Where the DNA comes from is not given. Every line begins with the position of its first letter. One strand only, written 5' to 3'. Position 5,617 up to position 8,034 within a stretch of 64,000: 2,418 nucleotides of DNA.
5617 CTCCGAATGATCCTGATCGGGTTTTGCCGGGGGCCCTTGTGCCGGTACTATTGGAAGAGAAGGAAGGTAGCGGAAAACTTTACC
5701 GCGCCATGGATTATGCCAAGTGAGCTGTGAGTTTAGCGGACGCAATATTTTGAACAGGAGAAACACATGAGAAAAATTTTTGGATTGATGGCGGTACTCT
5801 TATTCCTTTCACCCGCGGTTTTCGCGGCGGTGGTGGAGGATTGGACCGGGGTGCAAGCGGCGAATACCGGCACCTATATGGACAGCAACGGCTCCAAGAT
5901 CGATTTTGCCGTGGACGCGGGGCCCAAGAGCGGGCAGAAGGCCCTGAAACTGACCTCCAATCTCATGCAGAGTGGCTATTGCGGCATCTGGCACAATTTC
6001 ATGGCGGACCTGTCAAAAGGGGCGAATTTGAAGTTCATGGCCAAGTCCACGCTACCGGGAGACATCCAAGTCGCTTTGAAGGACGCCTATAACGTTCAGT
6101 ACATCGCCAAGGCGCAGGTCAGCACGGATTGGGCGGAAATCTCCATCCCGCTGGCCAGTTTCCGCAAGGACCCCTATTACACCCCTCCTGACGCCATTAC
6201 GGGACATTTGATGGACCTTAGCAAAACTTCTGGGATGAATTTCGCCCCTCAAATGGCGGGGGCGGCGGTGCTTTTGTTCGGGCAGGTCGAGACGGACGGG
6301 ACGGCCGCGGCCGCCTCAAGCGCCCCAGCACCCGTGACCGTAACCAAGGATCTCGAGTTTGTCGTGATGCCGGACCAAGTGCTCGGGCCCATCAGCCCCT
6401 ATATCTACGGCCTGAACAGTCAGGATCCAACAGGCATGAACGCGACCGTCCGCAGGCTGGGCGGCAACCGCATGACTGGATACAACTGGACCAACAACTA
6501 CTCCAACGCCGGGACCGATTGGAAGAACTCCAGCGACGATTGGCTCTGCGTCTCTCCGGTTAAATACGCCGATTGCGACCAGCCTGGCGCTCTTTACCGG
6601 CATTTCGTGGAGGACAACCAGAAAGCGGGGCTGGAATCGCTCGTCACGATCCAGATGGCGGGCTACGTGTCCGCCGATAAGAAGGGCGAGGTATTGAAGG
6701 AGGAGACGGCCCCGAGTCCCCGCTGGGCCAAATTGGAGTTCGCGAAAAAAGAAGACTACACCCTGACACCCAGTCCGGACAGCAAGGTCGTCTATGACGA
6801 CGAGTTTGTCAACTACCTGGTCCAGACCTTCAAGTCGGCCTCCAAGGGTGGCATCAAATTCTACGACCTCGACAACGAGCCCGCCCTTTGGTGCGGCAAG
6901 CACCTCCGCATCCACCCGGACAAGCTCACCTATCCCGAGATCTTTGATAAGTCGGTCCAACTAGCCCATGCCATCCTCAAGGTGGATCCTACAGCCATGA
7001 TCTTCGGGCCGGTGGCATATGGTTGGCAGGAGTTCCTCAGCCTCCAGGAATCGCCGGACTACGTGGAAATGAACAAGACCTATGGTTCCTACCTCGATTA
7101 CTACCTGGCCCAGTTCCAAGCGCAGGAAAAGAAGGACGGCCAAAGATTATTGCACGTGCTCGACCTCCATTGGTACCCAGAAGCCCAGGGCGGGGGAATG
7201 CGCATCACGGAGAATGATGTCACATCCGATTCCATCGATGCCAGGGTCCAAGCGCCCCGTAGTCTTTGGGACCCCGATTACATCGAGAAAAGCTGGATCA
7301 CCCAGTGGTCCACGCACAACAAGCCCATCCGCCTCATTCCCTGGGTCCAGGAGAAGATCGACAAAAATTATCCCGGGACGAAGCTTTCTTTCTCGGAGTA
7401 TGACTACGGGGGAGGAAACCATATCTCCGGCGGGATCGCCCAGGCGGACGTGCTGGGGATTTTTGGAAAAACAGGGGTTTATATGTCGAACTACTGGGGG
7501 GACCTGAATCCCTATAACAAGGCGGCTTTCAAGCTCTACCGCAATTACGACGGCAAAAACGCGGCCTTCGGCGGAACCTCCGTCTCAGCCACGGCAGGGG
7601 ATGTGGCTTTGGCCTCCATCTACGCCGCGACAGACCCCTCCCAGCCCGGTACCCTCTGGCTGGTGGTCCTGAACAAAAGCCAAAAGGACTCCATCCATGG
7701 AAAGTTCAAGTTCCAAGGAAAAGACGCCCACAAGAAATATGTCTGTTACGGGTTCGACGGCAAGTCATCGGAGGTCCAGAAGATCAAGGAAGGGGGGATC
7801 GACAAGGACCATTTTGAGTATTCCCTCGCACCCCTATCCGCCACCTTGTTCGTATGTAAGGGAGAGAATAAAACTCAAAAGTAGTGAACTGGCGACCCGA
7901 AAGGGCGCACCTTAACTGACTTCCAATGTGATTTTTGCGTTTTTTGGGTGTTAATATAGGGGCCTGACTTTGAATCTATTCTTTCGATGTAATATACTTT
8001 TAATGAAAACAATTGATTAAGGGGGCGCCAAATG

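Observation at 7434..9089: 448-bp direct duplication of the glycoside hydrolase 3' end flanking a hicB-hicA cassette and a truncated phd-like antitoxin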

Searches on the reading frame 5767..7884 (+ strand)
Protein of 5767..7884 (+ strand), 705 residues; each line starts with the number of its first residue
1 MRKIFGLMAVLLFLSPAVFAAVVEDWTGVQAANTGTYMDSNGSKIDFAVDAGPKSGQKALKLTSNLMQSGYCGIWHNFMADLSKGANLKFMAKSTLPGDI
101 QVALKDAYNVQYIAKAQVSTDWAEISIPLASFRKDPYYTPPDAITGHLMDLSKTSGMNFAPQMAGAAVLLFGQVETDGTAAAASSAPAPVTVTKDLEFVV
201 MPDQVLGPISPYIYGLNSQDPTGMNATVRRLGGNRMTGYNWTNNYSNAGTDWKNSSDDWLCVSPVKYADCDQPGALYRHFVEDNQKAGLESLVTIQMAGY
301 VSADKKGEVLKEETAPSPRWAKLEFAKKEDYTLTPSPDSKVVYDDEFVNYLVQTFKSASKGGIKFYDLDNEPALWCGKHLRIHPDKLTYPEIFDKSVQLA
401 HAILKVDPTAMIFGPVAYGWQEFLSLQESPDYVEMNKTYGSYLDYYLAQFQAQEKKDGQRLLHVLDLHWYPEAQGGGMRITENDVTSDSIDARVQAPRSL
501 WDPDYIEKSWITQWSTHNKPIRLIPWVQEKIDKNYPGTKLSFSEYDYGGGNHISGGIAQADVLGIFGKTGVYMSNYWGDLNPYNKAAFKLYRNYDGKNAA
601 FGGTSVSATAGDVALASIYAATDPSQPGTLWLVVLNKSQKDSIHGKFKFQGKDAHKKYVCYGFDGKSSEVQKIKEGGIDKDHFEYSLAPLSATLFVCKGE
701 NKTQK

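Call 6: search_protein_families(library=pfam, proteins=[window:5767-7884:+], max_evalue=0.01)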
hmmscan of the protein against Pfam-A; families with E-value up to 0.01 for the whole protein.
window:5767-7884:+ (705 aa): 2 families
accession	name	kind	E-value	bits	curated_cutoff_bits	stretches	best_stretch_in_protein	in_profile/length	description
PF12891.13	Glyco_hydro_44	-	2.9e-61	207.7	25.1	1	245-473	1-223/223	Glycoside hydrolase family 44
PF03425.19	CBM_11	-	1.8e-08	35.1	27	1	19-160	11-163/182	Carbohydrate binding domain (family 11)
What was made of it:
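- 5767..7884 (+): Intact 705-aa secreted GH44 glycoside hydrolase with an N-terminal CBM11-like domain. Pfam PF12891 E 2.9e-61 and PF03425 E 1.8e-8 (call 6).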

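Call 7: find_encoding_contigs(protein=window:5767-7884:+, flank=10000, max_places=10)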
Protein window:5767-7884:+ (705 aa): no gene with exactly this product is on record in the collection.

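Call 9: find_related_loci(query=window:5767-7884:+, collection=genome_contigs, flank=10000)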
Query window:5767-7884:+ (705 aa) in genome_contigs; peptide patterns used: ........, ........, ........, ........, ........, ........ (x = any residue, [..] = any of these).
15 stretches matched a pattern; 9 encode a relative of the query (tblastn E <= 1e-3); 9 distinct loci.
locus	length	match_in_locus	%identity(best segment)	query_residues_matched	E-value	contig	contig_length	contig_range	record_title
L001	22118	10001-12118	81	1-701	0e+0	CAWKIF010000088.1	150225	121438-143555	MAG: candidate division FCPU426 bacterium isolate MFD04780.bin.2.20 genome assembly, contig: contig_32361, whole genome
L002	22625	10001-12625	77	1-702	0e+0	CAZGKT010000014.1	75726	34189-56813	MAG TPA_asm: uncultured bacterium isolate binchicken_co162_638 genome assembly, contig: NODE_445_length_75726_cov_10.073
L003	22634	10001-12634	72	1-705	0e+0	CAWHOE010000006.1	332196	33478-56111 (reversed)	MAG: candidate division FCPU426 bacterium isolate MFD01223.bin.2.21 genome assembly, contig: contig_106670, whole genome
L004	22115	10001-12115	88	1-705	0e+0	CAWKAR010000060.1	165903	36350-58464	MAG: candidate division FCPU426 bacterium isolate MFD03726.bin.1.149 genome assembly, contig: contig_79549, whole genome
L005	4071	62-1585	75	191-699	0e+0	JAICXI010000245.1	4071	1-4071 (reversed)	MAG: bacterium isolate LS_FP_2_bin.106 k141_686772_length_4071_cov_8.0000, whole genome shotgun sequence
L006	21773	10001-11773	58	101-698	0e+0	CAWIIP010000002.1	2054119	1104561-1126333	MAG: uncultured proteobacterium isolate MFD09286.bin.2.44 genome assembly, contig: contig_44388, whole genome shotgun se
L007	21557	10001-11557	63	181-698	0e+0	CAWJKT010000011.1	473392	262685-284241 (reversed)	MAG: uncultured proteobacterium isolate MFD05512.bin.2.30 genome assembly, contig: contig_24512, whole genome shotgun se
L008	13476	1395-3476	51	12-705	0e+0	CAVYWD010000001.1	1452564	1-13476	MAG: uncultured delta proteobacterium isolate MFD01476.bin.1.33 genome assembly, contig: contig_14829, whole genome shot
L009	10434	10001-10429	76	22-163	4e-67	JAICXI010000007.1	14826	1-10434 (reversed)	MAG: bacterium isolate LS_FP_2_bin.106 k141_1905223_length_14826_cov_10.0000, whole genome shotgun sequence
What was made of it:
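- Relatives' contig names (contig_NNNN, MFD MAGs, call 9) suggest long-read assemblies, in which reads would span 1.2 kb.
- Tried and rejected: the GTDB species genomes (call 9);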

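Call 13: find_homologous_proteins(query=window:5767-7884:+, max_evalue=1e-30)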
Query window:5767-7884:+ (705 aa): 2647 proteins with E <= 1e-30 among 8000 candidates; the best 120 are listed.
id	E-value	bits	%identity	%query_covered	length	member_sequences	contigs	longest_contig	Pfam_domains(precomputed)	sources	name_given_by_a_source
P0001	0.0e+0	1646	100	100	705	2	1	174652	PF12891.14,PF03425.20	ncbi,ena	-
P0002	0.0e+0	1521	76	96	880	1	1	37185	PF12891.14,PF03425.20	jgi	jgi:hypothetical protein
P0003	0.0e+0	1501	77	97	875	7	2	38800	PF12891.14,PF03425.20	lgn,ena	-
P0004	0.0e+0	1418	72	97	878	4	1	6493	PF12891.14,PF03425.20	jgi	jgi:hypothetical protein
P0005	0.0e+0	1325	81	99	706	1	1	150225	PF12891.14,PF03425.20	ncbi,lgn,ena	-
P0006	0.0e+0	1218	74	99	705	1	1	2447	PF12891.14,PF03425.20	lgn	-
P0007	0.0e+0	1181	72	99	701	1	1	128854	PF12891.14,PF03425.20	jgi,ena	-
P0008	0.0e+0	1119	69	96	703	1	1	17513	PF12891.14,PF03425.20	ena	-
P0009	2.0e-266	904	80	68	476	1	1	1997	PF12891.14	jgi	-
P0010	2.1e-237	808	67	71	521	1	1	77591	PF12891.14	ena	-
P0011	1.0e-233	796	63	73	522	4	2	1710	PF12891.14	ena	-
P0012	2.9e-232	791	63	73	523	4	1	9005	PF12891.14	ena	-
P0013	5.3e-232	790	65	71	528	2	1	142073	PF12891.14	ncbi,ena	-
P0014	3.0e-231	788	66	71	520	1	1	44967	PF12891.14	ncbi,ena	-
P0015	7.6e-230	783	65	71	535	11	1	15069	PF12891.14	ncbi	-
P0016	9.5e-230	783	63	71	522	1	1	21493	PF12891.14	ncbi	-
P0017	1.1e-227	776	61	76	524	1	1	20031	PF12891.14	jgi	jgi:mannan endo-1,4-beta-mannosidase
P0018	7.6e-227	773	63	72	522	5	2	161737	PF12891.14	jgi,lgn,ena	jgi:mannan endo-1,4-beta-mannosidase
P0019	6.2e-224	763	62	72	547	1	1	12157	PF12891.14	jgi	jgi:mannan endo-1,4-beta-mannosidase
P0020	1.2e-222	759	61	72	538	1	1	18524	PF12891.14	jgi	jgi:mannan endo-1,4-beta-mannosidase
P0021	5.9e-222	757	63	71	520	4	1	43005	PF12891.14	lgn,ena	-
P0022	7.7e-222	757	62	72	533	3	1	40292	PF12891.14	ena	-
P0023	8.8e-222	756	62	71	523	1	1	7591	PF12891.14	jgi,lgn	-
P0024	1.9e-221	755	62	71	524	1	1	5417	PF12891.14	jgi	-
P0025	3.2e-221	754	62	72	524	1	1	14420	PF12891.14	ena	-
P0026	1.7e-220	752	62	72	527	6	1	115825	PF12891.14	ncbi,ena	-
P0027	2.0e-220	752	62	73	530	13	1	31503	PF12891.14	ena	-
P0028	3.0e-220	751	60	72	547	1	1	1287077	PF12891.14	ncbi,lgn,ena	-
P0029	1.1e-219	749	62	71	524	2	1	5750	PF12891.14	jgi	jgi:mannan endo-1,4-beta-mannosidase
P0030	4.9e-219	747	60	71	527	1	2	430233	PF12891.14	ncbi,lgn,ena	-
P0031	8.8e-219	746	61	71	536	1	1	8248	PF12891.14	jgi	jgi:mannan endo-1,4-beta-mannosidase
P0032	1.2e-218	746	61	72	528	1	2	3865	PF12891.14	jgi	jgi:mannan endo-1,4-beta-mannosidase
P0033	2.7e-218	745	63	70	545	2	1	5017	PF12891.14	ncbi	ncbi:MAG TPA: glycoside hydrolase family 44 protein, partial [bacterium]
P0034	5.4e-218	744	62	71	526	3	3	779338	PF12891.14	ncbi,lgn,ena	-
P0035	5.7e-218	744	62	71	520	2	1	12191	PF12891.14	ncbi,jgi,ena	-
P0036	6.9e-218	743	62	71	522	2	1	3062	PF12891.14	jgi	jgi:hypothetical protein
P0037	7.6e-218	743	61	72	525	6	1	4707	PF12891.14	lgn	-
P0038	1.4e-217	742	62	71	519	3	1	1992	PF12891.14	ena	-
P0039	1.8e-217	742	60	72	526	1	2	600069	PF12891.14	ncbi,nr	ncbi:MAG TPA: glycoside hydrolase family 44 protein [bacterium]|nr:glycoside hydrolase family 44 pro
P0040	2.5e-216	738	63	71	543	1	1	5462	PF12891.14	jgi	jgi:mannan endo-1,4-beta-mannosidase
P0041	3.9e-216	738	60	71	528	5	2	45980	PF12891.14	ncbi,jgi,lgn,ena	jgi:mannan endo-1,4-beta-mannosidase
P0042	1.7e-215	736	60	72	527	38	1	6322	PF12891.14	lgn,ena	-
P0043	1.8e-215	735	61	71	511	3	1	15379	PF12891.14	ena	-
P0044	2.7e-215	735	61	71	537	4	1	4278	PF12891.14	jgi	jgi:mannan endo-1,4-beta-mannosidase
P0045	1.5e-214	732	60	72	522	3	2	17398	PF12891.14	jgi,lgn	jgi:mannan endo-1,4-beta-mannosidase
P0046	1.7e-214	732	61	71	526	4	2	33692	PF12891.14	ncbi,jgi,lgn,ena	-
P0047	5.7e-214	731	62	71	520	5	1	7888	PF12891.14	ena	-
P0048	3.7e-213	728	60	73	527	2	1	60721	PF12891.14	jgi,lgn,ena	-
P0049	2.3e-212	725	60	72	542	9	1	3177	PF12891.14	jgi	jgi:mannan endo-1,4-beta-mannosidase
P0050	3.4e-212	725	60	71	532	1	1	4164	PF12891.14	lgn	-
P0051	1.1e-211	723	60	72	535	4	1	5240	PF12891.14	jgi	jgi:mannan endo-1,4-beta-mannosidase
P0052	9.0e-211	720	60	71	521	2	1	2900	PF12891.14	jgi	jgi:mannan endo-1,4-beta-mannosidase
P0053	3.1e-209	715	59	71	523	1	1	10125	PF12891.14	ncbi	-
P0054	1.1e-208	713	57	73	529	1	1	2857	PF12891.14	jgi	jgi:mannan endo-1,4-beta-mannosidase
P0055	2.7e-207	708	59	71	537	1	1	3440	PF12891.14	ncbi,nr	ncbi:MAG TPA: glycoside hydrolase family 44 protein [bacterium]|nr:glycoside hydrolase family 44 pro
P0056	4.3e-207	708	59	73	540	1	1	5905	PF12891.14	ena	-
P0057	2.8e-205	702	58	71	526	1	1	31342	PF12891.14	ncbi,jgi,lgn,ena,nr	ncbi:MAG TPA: glycoside hydrolase family 44 protein [bacterium]|nr:glycoside hydrolase family 44 pro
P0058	4.0e-205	701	57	72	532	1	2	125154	PF12891.14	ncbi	-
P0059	3.0e-203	695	59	71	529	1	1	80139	PF12891.14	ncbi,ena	-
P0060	3.6e-203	695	65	65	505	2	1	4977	PF12891.14,PF03425.20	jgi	-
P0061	5.4e-203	694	58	71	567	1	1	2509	PF12891.14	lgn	-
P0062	1.8e-202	692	59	71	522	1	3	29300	PF12891.14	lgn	-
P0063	4.8e-201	688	55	75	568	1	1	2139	PF12891.14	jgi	jgi:mannan endo-1,4-beta-mannosidase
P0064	1.6e-198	679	56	72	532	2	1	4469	PF12891.14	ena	-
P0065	6.4e-198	677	57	71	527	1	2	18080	PF12891.14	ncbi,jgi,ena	-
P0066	1.3e-197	676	57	71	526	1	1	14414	PF12891.14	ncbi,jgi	-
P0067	9.1e-195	667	55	74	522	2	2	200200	PF12891.14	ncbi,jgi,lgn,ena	-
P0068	9.9e-195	667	54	71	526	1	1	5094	PF12891.14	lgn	-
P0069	5.0e-191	655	54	73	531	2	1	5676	PF12891.14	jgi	jgi:mannan endo-1,4-beta-mannosidase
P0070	1.1e-189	650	55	71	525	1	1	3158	PF12891.14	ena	-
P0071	6.3e-189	648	54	71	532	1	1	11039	PF12891.14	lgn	-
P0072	4.3e-185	635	52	77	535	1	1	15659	PF12891.14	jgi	jgi:mannan endo-1,4-beta-mannosidase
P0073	1.6e-184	633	54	71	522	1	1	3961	PF12891.14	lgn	-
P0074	3.0e-183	629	52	73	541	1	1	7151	PF12891.14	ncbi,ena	-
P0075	8.2e-183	628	55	71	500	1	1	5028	PF12891.14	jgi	jgi:mannan endo-1,4-beta-mannosidase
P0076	1.6e-181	623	52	74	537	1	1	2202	PF12891.14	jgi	jgi:mannan endo-1,4-beta-mannosidase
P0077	2.4e-181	623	55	73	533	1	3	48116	PF12891.14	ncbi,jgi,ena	-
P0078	2.4e-181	623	54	71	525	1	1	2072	PF12891.14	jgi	-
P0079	2.6e-179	616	63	60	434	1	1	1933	PF12891.14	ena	-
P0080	2.1e-178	613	53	72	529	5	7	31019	PF12891.14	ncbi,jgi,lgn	jgi:mannan endo-1,4-beta-mannosidase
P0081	2.3e-178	613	53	71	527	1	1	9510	PF12891.14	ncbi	-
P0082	1.1e-177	611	53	70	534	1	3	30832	PF12891.14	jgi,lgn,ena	jgi:mannan endo-1,4-beta-mannosidase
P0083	5.7e-177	608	54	71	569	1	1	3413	PF12891.14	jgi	jgi:mannan endo-1,4-beta-mannosidase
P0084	2.9e-176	606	53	71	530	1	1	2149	PF12891.14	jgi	jgi:mannan endo-1,4-beta-mannosidase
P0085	1.7e-175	603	54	70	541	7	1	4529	PF12891.14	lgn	-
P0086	2.6e-175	603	53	72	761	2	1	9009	PF12891.14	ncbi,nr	ncbi:MAG TPA: glycoside hydrolase family 44 protein [Polyangia bacterium]|nr:glycoside hydrolase fam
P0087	1.7e-174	600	53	73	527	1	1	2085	PF12891.14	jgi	jgi:mannan endo-1,4-beta-mannosidase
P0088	3.4e-174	599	52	71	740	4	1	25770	PF12891.14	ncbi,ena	-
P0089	1.3e-173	597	53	71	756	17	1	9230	PF12891.14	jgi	jgi:Glycoside hydrolase family 44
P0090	1.6e-173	597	53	73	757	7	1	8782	PF12891.14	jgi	jgi:hypothetical protein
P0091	2.3e-173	596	52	73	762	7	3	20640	PF12891.14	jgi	jgi:hypothetical protein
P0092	1.0e-172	594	51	73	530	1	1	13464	PF12891.14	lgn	-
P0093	1.1e-172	594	51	73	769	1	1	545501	PF12891.14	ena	-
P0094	1.6e-172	594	52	73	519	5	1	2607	PF12891.14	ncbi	ncbi:MAG TPA: glycoside hydrolase family 44 protein, partial [Polyangia bacterium]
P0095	5.2e-172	592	52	72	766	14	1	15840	PF12891.14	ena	-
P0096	1.3e-171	591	51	72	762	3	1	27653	PF12891.14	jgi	jgi:hypothetical protein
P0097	1.6e-171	590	52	73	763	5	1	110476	PF12891.14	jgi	jgi:hypothetical protein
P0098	2.4e-171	590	52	73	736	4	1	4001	PF12891.14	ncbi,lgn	-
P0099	2.6e-171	590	52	72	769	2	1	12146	PF12891.14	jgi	jgi:hypothetical protein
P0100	3.1e-171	589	51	73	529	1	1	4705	PF12891.14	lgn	-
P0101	1.1e-170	587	51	74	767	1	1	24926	PF12891.14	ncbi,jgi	jgi:hypothetical protein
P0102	2.2e-170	586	51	72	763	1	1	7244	PF12891.14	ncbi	-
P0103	2.5e-170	586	52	70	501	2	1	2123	PF12891.14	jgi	jgi:mannan endo-1,4-beta-mannosidase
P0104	3.1e-170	586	52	71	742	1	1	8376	PF12891.14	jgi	jgi:hypothetical protein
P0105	3.5e-170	586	53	71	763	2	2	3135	PF12891.14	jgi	jgi:hypothetical protein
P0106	5.3e-170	585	46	84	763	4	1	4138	PF12891.14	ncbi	-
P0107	9.1e-170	584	53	71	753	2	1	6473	PF12891.14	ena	-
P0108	1.4e-169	584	51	72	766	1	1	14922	PF12891.14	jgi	jgi:hypothetical protein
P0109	1.8e-169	583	52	71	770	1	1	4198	PF12891.14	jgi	jgi:hypothetical protein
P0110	2.0e-169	583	48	83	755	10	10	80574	PF12891.14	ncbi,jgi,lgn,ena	jgi:hypothetical protein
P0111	4.9e-169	582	50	72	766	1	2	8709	PF12891.14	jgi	jgi:hypothetical protein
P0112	6.4e-169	582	51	73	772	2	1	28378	PF12891.14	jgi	jgi:hypothetical protein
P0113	6.6e-169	582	52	72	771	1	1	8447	PF12891.14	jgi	-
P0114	8.4e-169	581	51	73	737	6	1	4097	PF12891.14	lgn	-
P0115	9.2e-169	581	51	73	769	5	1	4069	PF12891.14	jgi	jgi:hypothetical protein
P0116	1.4e-168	580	50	72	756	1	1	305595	PF12891.14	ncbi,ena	-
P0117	2.2e-168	580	51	72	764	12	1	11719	PF12891.14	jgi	jgi:hypothetical protein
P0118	2.6e-168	580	46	84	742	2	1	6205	PF12891.14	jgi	-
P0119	9.5e-168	578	53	71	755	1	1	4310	PF12891.14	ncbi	-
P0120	1.0e-167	578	51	72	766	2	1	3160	PF12891.14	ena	-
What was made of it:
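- Tried and rejected: the 5.8-billion-protein set (call 13);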

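Call 14: find_encoding_contigs(protein=P0001, flank=10000, max_places=6)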
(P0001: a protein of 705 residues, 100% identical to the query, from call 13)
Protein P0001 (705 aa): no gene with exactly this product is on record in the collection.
